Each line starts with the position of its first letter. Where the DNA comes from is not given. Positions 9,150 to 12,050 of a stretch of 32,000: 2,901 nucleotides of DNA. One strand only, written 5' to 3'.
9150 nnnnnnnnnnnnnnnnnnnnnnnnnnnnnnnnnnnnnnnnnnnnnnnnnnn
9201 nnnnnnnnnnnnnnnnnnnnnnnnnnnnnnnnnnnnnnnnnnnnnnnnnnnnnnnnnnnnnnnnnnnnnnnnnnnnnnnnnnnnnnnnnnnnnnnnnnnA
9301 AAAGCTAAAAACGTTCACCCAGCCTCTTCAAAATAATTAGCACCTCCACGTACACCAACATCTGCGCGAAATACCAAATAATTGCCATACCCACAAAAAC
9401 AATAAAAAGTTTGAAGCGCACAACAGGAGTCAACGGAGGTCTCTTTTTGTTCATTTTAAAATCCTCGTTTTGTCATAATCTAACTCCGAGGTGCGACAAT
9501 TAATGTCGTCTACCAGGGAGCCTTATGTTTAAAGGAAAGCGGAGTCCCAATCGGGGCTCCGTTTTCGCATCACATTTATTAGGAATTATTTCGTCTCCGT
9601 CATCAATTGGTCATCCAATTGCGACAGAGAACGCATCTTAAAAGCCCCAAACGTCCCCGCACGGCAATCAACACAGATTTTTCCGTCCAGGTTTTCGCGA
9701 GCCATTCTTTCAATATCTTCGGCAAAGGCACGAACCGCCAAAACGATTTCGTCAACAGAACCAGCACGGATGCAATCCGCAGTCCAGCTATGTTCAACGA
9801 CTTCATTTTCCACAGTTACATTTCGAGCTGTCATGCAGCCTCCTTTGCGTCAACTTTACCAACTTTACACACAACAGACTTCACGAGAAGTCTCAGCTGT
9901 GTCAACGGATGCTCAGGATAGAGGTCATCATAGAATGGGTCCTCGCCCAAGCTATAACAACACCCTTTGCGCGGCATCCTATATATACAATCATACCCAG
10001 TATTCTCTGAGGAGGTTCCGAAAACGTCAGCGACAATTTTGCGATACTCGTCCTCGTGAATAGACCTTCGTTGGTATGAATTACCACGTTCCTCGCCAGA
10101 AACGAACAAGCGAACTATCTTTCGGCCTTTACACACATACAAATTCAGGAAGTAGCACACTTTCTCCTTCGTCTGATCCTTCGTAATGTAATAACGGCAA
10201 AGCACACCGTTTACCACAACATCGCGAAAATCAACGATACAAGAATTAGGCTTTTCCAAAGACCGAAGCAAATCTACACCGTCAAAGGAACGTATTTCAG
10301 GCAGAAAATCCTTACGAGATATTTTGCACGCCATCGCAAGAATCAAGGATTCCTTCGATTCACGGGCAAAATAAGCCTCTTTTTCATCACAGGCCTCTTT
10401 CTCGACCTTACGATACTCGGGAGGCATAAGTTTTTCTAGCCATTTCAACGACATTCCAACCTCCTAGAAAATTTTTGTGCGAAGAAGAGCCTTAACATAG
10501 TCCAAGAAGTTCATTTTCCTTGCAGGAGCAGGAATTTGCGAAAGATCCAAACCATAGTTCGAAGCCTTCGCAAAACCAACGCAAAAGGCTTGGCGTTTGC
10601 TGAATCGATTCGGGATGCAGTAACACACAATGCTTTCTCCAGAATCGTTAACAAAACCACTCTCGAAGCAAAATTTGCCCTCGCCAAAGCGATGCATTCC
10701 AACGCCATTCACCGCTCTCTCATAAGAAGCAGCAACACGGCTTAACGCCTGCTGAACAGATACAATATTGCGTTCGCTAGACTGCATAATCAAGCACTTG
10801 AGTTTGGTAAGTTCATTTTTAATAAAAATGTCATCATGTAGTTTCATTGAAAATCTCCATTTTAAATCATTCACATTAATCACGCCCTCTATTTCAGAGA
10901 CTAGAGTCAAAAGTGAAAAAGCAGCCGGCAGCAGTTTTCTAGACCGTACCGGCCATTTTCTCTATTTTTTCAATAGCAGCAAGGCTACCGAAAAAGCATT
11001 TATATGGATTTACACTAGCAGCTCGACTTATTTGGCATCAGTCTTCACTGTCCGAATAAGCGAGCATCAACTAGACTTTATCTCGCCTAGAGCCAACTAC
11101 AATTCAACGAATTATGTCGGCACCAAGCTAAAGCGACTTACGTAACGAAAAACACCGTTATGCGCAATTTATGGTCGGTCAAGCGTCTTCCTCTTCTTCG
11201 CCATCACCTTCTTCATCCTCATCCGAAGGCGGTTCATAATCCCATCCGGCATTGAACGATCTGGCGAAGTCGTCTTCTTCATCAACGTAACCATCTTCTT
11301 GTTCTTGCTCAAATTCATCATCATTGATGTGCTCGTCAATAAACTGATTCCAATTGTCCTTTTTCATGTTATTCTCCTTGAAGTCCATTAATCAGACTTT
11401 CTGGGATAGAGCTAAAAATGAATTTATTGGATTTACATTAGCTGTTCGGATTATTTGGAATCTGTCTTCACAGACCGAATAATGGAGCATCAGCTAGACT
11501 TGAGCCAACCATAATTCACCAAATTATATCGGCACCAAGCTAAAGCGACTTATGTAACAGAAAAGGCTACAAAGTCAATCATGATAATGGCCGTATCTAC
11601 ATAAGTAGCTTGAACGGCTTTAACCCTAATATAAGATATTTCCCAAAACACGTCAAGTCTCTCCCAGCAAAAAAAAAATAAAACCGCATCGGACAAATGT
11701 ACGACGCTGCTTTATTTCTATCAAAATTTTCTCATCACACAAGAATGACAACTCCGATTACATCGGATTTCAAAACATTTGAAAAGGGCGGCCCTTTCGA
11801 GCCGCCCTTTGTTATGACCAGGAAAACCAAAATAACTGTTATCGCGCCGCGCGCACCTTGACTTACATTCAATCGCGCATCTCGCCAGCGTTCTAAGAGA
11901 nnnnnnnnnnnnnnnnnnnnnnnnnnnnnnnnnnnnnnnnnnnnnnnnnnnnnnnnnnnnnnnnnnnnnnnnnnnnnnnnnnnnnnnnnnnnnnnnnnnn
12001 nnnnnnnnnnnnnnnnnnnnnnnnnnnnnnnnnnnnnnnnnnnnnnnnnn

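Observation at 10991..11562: Duplicated ~150-nt non-coding element whose hairpin is preserved by two compensatory base-pair changes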

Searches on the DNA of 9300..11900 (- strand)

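Call 9: search_rna_families(source=window, start=10800, end=11900, threshold=evalue, max_evalue=10)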
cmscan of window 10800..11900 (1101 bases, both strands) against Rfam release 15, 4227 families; matches with E-value up to 10: 17.
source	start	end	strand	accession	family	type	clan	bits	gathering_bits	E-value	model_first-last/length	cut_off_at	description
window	11667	11781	-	RF01606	plasmodium_snoR31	Gene; snRNA; snoRNA; HACA-box;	-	22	60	3.2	1-145/145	no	small nucleolar RNA snoR31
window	11725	11816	+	RF02869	ncS025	Gene; sRNA;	-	20.4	46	0.56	1-85/85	no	Burkholderia sRNA 25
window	11774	11865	-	RF00558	L20_leader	Cis-reg; leader;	-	18.3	58.7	1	1-127/127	no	Ribosomal protein L20 leader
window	11735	11819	+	RF00558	L20_leader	Cis-reg; leader;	-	16.1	58.7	3.8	1-127/127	no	Ribosomal protein L20 leader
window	10915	10997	-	RF00506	Thr_leader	Cis-reg; leader;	-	15.7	55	5.6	1-118/118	no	Threonine operon leader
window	11720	11818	-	RF01808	MicX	Gene; sRNA;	-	15.2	75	1.5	1-194/194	no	MicX Vibrio cholerae sRNA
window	11317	11397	-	RF02766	Ysr49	Gene; sRNA;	-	14.9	95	5.5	1-124/124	no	Yersinia sRNA 49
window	11259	11325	-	RF01150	sR11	Gene; snRNA; snoRNA; CD-box;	-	14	39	9.6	1-57/57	no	Small nucleolar RNA sR11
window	11180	11223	-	RF01306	sR52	Gene; snRNA; snoRNA; CD-box;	-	13.7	50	5.3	1-60/60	no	Small nucleolar RNA sR52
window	11217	11286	-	RF01149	sR10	Gene; snRNA; snoRNA; CD-box;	-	13.6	45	1.3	1-54/54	no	Small nucleolar RNA sR10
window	11190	11244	-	RF01139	sR2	Gene; snRNA; snoRNA; CD-box;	-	13.3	42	4.2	1-57/57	no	Small nucleolar RNA sR2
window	11707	11815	-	RF00516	ylbH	Cis-reg; leader;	-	13.1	50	6.2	1-122/122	no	ylbH leader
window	11280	11325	-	RF01139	sR2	Gene; snRNA; snoRNA; CD-box;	-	12.9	42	5.2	1-57/57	no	Small nucleolar RNA sR2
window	11631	11740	-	RF01498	Afu_190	Gene; snRNA; snoRNA; CD-box;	-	12.8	35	9.7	1-100/100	no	A. fumigatus snoRNA Afu_190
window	11202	11244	-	RF01310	sR7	Gene; snRNA; snoRNA; CD-box;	-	12.6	37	5.4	1-57/57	no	Small nucleolar RNA sR7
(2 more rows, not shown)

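Call 56: build_rna_model(alignment_id=A3, structure=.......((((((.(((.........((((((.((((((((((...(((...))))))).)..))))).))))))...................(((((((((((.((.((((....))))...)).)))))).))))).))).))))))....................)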
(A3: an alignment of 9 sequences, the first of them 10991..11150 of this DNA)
Model R1 built from alignment A3 (9 sequences, 170 columns); structure: as given.
model positions 161; base pairs 45; branch points 1; effective number of sequences 0.99; information 0.59 bits per position. Calibrated on 0.2 Mb of random sequence (short: E-values are rough).
structure used (alignment columns):
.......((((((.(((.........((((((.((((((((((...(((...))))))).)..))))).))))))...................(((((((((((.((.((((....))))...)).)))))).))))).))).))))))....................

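Call 57: search_with_rna_model(model_id=R1, sources=[window, L001, L007, L008, L009, L010, L011, L012, L013, L015, L017, L020, L021, L022, L023, L024, L025, L026, L027, L028, L029, L030, L031, L032, L033, L034], max_evalue=1, make_alignment=true, show_alignments=0)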
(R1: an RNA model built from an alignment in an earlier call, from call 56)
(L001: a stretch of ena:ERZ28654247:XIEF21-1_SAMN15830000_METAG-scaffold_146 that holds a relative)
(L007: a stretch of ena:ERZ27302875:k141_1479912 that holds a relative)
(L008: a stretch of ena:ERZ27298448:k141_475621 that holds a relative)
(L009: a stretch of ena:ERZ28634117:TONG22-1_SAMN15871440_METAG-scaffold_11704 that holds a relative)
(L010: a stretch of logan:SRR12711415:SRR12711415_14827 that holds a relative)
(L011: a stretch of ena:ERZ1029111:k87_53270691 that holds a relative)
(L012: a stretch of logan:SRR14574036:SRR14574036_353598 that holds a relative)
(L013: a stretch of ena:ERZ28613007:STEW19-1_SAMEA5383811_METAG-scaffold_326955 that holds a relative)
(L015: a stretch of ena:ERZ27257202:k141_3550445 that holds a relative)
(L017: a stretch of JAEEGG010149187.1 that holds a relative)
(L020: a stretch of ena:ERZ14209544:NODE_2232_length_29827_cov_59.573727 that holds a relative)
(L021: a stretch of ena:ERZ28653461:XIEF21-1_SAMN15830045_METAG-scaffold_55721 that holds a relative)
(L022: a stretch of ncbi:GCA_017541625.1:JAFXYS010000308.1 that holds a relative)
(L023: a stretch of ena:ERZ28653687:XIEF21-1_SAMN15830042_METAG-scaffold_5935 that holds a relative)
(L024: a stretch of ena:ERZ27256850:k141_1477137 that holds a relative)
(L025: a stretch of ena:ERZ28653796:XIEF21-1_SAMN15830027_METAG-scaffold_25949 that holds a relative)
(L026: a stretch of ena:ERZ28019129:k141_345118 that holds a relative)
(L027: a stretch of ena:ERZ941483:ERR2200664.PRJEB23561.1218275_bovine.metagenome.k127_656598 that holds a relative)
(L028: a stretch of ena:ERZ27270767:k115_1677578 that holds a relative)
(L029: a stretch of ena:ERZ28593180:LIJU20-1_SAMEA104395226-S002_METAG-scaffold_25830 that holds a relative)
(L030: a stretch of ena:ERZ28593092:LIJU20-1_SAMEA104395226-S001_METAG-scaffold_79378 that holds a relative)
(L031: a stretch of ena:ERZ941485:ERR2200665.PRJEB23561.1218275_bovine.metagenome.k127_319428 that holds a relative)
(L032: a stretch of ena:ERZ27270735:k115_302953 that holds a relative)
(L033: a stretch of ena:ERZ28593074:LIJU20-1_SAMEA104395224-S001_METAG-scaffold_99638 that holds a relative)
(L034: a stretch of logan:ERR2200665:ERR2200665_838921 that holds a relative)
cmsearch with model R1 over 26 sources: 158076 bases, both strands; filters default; matches with E-value up to 1: 22.
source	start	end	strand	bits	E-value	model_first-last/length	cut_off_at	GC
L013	427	587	+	197.3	2.5e-44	1-161/161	no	0.42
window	10991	11151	-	195.8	5.8e-44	1-161/161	no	0.4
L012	681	841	+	194.6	1.1e-43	1-161/161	no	0.41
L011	531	691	+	193.2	2.4e-43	1-161/161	no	0.42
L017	709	868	+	188.3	3.5e-42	1-161/161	no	0.41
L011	117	265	+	161.3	9.6e-36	1-161/161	no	0.35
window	11415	11563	-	161.3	9.7e-36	1-161/161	no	0.36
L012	269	417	+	161.3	9.7e-36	1-161/161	no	0.36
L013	13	161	+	158.9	3.7e-35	1-161/161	no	0.37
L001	5694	5858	+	156.2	1.6e-34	1-161/161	no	0.4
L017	294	445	+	149.7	5.5e-33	1-161/161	no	0.35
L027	4309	4466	+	50.6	2.4e-09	1-161/161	no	0.36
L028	4309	4466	+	50.6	2.4e-09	1-161/161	no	0.36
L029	833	990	+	50.6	2.4e-09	1-161/161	no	0.36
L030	2550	2707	+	50.6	2.4e-09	1-161/161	no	0.36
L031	636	793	+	50.6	2.4e-09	1-161/161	no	0.36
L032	1971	2128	+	50.6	2.4e-09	1-161/161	no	0.36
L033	943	1100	+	50.6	2.4e-09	1-161/161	no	0.36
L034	169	326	+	50.6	2.4e-09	1-161/161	no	0.36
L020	4442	4602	+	18.7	0.094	1-161/161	no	0.37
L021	2993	3153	+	18.7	0.094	1-161/161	no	0.37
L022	1597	1757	+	18.7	0.094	1-161/161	no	0.37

Alignment A4: 22 matches aligned to the model, 179 columns, each read 5' to 3' on its own strand. Consensus structure (alignment columns), stored with it:
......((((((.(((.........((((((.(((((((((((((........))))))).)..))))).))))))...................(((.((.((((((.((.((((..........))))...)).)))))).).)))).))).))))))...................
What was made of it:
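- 10991..11151 (-): Copy A of the structured element (P0 + HP1 + HP2), between the 62-aa gene and the 127-aa gene. Covariance-model hit of 195.8 bits over the full model (call 57).
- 11415..11563 (-): Copy B of the element, upstream of the 62-aa acidic gene. It lacks the 11-nt segment 3' of HP1 and all of the HP3-HP5 extension. Covariance-model hit of 161.3 bits (call 57).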

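Call 70: search_dna_similar(query=window:9300-11700:-, collection=phages, mode=distant, max_rows=5)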
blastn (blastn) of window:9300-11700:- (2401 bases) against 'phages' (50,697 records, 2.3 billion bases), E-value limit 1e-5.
No match.

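Call 71: search_dna_similar(query=window:9300-11700:-, collection=plasmids, mode=distant, max_rows=5)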
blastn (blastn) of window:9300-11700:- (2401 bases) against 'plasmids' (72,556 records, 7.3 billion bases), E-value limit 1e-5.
No match.
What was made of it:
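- Tried and rejected: blastn of the whole module against phage and plasmid collections: no match (calls 70, 71).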

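Call 90: search_with_rna_model(model_id=R1, sources=[L035, L036, L037, L038, L008, L023, L025], max_evalue=10, filters=off)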
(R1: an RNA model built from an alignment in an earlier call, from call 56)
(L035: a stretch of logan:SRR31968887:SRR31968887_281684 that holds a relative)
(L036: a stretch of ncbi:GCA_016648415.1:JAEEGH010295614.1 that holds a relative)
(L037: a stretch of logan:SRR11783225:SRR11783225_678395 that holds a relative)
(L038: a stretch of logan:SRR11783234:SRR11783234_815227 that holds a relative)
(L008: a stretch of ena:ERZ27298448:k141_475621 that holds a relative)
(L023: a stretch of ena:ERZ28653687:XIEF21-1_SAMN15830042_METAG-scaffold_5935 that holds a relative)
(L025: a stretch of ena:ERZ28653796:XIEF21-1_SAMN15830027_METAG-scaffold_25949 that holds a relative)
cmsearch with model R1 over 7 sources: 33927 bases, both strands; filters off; matches with E-value up to 10: 15.
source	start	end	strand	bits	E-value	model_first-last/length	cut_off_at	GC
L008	1402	1504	+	13.5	0.35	1-161/161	no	0.35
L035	5619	5683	-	13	0.48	1-161/161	no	0.48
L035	8038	8135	-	12.4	0.64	1-161/161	no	0.28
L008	639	687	+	11.8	0.93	1-161/161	no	0.27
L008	1431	1474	-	10.8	1.6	88-130/161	no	0.41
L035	1004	1051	+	9.7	2.9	1-161/161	no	0.25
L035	725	767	+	9.4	3.5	1-161/161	no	0.3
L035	6962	6991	-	8.6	5.3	1-161/161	no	0.4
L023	5307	5417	+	8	7.4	1-161/161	no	0.36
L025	5931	6041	+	8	7.4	1-161/161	no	0.36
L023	3856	3882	+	8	7.4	1-161/161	no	0.19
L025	4480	4506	+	8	7.4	1-161/161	no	0.19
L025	163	240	+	7.8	8.1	1-161/161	no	0.35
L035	19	67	+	7.8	8.2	1-161/161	no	0.31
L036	1838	1902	-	7.7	8.6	1-161/161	no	0.51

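Call 93: build_rna_model(alignment_id=A4)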
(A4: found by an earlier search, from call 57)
Model R2 built from alignment A4 (22 sequences, 179 columns); structure: stored with the alignment.
model positions 157; base pairs 40; branch points 1; effective number of sequences 1.85; information 0.59 bits per position. Calibrated on 0.2 Mb of random sequence (short: E-values are rough).
structure used (alignment columns):
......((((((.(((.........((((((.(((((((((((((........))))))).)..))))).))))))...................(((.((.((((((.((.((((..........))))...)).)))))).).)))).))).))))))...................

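Call 94: search_with_rna_model(model_id=R2, sources=[window, L001, L007, L008, L010, L011, L015, L016, L020, L021, L023, L024, L025, L026, L027, L029, L030, L035, L036, L037, L038], max_evalue=5)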
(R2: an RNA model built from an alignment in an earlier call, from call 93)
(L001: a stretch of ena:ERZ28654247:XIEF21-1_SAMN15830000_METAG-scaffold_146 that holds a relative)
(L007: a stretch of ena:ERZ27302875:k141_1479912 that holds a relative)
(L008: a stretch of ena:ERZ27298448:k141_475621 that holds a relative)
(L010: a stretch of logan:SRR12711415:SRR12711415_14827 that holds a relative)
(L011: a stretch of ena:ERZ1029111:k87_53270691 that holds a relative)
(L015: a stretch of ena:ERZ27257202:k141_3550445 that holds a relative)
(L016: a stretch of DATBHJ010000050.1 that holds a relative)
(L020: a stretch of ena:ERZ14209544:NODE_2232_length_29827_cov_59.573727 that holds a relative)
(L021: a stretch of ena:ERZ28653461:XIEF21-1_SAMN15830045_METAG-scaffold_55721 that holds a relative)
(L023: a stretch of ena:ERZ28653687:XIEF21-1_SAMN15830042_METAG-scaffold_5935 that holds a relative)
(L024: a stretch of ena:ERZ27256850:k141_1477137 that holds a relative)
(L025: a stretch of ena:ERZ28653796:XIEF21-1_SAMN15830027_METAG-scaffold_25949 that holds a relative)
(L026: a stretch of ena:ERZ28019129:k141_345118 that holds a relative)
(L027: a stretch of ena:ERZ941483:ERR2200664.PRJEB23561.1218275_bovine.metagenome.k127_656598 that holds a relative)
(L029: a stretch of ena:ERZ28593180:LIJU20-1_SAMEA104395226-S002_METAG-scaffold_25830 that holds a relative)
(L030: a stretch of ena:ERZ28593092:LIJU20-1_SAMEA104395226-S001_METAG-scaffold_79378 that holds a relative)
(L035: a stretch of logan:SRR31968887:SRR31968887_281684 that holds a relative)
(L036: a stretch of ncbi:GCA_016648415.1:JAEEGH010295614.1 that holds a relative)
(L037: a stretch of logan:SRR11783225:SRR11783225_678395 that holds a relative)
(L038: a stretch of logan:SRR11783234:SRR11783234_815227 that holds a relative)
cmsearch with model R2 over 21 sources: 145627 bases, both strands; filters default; matches with E-value up to 5: 16.
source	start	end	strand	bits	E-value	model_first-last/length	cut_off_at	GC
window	10991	11151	-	165.8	7.6e-34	1-157/157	no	0.4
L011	531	691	+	164.7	1.3e-33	1-157/157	no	0.42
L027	4309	4466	+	148.2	5.6e-30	1-157/157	no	0.36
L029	833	990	+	148.2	5.6e-30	1-157/157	no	0.36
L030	2550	2707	+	148.2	5.6e-30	1-157/157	no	0.36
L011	117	265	+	143.1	7.3e-29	1-157/157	no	0.35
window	11415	11563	-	142.7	9.2e-29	1-157/157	no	0.36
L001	5694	5858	+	134.4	6e-27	1-157/157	no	0.4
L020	4442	4602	+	90.1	3.1e-17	1-157/157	no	0.37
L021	2993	3153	+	90.1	3.1e-17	1-157/157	no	0.37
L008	1402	1504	+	38.1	8.4e-06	1-157/157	no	0.35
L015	1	78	+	30.5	0.00038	76-157/157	5'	0.37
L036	1009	1142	+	13.8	1.8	1-157/157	no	0.46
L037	1247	1380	+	13.8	1.8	1-157/157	no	0.46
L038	888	1021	+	13.8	1.8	1-157/157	no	0.46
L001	7201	7271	+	13.2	2.4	1-157/157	no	0.35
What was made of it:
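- L008 carries a decayed copy (calls 57, 94). The covariance model finds nothing else in 146 kb of related loci (call 94).
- Tried and rejected: L035-L038 and L023-L026, which carry distant homologues of the 207-aa gene, hold no copy of the element (calls 90, 94).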
